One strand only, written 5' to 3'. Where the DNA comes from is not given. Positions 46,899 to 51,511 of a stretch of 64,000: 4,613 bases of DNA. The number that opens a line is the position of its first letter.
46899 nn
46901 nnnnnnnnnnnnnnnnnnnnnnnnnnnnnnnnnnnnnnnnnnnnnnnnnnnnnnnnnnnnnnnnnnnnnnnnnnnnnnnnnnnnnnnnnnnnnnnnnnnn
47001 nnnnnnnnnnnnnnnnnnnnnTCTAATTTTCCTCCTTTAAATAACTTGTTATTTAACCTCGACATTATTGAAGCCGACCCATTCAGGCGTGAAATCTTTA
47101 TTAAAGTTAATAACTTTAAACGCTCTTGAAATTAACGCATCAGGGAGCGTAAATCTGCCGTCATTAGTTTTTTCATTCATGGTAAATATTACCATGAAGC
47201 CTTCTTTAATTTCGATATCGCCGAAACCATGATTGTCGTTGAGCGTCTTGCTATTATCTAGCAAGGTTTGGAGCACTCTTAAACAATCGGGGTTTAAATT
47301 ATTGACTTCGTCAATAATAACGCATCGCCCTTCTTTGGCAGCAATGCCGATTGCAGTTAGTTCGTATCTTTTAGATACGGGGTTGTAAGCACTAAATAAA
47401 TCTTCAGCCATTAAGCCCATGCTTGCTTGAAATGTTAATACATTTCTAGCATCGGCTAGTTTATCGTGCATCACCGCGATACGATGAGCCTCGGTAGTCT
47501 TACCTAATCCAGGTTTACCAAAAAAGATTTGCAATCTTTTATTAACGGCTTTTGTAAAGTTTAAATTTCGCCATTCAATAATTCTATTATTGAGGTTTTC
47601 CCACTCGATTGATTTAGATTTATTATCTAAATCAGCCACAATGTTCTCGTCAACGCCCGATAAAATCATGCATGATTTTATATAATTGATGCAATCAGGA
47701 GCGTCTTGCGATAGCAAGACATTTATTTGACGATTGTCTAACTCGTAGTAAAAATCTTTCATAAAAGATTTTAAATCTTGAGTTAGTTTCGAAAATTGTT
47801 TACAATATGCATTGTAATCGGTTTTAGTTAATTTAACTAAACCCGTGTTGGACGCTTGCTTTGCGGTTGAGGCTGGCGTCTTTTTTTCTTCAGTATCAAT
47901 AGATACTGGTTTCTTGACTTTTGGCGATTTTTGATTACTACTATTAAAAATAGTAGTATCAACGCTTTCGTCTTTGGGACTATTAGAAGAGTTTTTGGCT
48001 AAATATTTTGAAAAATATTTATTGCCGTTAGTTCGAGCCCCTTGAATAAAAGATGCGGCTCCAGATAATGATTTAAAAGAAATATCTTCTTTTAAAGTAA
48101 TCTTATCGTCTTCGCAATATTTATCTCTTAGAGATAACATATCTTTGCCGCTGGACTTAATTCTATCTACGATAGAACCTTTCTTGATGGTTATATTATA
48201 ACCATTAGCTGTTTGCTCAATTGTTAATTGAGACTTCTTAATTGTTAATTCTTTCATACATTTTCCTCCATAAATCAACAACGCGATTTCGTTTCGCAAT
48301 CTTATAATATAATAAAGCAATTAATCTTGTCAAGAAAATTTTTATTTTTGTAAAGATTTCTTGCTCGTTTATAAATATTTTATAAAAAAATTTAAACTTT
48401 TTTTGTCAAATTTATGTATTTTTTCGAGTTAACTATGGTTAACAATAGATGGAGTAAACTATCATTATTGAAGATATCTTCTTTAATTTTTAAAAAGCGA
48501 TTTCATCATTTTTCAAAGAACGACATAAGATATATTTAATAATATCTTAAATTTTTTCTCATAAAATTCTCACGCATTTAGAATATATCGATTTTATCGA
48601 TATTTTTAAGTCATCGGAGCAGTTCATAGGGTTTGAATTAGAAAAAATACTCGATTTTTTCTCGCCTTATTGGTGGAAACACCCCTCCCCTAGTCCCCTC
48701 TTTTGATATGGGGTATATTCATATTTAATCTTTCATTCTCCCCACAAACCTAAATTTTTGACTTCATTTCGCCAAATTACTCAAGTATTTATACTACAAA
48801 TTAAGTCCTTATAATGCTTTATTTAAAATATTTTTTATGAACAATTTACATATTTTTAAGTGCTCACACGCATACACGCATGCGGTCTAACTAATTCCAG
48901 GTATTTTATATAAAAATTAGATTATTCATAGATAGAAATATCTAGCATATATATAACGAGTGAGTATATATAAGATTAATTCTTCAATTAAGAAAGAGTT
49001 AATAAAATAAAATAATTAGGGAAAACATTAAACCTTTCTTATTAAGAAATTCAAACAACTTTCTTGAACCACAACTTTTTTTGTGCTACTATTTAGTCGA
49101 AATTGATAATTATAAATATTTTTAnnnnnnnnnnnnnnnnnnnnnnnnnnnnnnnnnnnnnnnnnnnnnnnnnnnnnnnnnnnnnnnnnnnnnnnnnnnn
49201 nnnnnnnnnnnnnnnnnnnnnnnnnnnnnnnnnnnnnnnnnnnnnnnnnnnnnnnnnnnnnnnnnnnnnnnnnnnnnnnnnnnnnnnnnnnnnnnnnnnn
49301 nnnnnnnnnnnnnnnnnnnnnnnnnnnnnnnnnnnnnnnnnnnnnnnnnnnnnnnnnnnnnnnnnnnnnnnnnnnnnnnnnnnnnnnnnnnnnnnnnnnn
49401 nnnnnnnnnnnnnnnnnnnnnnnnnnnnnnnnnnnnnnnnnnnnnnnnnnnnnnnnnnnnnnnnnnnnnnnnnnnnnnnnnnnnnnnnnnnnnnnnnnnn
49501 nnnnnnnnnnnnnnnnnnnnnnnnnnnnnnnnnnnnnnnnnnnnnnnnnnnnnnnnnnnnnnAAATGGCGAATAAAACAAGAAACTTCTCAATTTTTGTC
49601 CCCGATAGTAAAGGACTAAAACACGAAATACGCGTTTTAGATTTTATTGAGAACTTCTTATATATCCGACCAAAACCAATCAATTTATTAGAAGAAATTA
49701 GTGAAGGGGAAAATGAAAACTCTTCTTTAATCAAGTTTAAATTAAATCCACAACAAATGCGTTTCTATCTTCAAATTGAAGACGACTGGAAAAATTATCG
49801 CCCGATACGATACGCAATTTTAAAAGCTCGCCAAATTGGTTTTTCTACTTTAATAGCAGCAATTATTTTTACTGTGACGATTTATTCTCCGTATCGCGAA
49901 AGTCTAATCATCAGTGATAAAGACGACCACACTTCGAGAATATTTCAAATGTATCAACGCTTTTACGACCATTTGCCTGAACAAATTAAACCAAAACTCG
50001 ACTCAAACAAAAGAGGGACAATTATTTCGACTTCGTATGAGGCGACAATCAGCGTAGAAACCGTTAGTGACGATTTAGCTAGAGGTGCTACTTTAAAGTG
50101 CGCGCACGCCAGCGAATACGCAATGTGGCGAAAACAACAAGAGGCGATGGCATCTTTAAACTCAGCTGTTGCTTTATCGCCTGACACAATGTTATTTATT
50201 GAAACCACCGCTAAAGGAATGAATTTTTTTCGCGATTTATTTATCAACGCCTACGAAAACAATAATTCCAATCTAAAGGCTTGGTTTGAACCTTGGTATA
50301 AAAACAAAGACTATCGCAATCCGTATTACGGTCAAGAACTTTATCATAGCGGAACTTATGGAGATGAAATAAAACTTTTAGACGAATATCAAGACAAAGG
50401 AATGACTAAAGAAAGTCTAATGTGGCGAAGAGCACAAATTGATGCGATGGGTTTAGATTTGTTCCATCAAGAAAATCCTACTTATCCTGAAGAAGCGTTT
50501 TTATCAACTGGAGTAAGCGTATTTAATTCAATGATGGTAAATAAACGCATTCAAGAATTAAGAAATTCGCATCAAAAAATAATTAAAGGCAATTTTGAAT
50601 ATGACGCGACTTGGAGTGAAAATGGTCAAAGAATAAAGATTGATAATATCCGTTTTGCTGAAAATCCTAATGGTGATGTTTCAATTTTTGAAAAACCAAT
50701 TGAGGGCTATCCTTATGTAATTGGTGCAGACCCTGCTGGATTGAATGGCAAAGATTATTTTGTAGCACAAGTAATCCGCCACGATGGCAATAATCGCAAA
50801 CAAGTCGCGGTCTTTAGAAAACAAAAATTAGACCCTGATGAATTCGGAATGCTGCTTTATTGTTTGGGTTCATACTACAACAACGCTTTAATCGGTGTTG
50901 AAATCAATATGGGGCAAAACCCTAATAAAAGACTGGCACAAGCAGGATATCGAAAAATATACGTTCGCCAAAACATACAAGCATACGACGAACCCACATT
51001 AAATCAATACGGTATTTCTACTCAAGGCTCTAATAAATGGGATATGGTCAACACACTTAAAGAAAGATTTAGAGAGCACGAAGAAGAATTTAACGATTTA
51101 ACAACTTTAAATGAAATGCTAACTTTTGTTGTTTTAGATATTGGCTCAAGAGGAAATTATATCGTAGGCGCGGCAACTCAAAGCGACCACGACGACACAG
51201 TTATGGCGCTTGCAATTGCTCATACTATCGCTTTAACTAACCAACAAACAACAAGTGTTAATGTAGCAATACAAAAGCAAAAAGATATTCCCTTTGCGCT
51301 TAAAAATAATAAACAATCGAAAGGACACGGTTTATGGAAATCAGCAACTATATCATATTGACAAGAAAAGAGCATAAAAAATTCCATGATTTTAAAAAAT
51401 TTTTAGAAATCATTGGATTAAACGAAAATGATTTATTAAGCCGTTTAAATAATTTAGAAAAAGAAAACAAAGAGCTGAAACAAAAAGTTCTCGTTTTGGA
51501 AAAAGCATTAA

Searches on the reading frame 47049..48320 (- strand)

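Call 74: search_protein_families(library=phrogs, proteins=[window:47049-48320:-], max_evalue=0.00001)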
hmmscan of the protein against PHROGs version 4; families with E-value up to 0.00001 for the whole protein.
window:47049-48320:- (423 aa): 3 families
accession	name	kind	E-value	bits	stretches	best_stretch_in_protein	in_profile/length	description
phrog_16448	-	other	4.8e-16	59.2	1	243-408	432-593/680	ATPase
phrog_168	-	DNA, RNA and nucleotide metabolism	3.9e-09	37.6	1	262-408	44-158/314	clamp loader of DNA polymerase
phrog_249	-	moron, auxiliary metabolic gene and host takeover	2.4e-08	34.7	1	158-382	52-244/380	porphyrin biosynthesis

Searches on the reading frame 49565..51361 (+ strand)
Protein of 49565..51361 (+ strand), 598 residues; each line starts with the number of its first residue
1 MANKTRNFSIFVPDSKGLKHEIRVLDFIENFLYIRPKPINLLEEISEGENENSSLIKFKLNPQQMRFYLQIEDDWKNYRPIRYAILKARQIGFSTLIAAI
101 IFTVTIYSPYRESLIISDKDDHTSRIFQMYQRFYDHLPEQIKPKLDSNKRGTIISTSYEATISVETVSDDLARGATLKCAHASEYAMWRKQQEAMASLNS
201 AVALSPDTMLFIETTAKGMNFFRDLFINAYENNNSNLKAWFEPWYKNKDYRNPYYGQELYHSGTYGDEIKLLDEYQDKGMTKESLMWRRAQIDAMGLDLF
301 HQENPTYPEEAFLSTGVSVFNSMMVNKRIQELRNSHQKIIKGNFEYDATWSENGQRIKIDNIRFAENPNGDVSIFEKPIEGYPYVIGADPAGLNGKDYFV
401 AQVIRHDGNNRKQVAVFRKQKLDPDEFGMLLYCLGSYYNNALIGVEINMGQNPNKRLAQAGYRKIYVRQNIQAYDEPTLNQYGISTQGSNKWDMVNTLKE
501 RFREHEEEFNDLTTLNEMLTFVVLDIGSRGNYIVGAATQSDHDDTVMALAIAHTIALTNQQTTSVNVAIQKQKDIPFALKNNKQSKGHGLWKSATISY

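Call 74: search_protein_families(library=phrogs, proteins=[window:49565-51361:+], max_evalue=0.00001)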
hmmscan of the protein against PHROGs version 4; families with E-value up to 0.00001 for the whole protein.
window:49565-51361:+ (598 aa): 5 families
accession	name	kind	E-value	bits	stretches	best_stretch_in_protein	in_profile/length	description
phrog_2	-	head and packaging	1.3e-20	74.8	1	27-553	250-591/807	terminase large subunit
phrog_26724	-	unknown function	4.4e-12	47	1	48-218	23-185/192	-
phrog_38407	-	unknown function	1.5e-08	35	1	297-554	97-346/370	-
phrog_9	-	head and packaging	5.7e-06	26.4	0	37-216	198-359/812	terminase large subunit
phrog_24361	-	head and packaging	5.8e-06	27.2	0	419-556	5-138/162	terminase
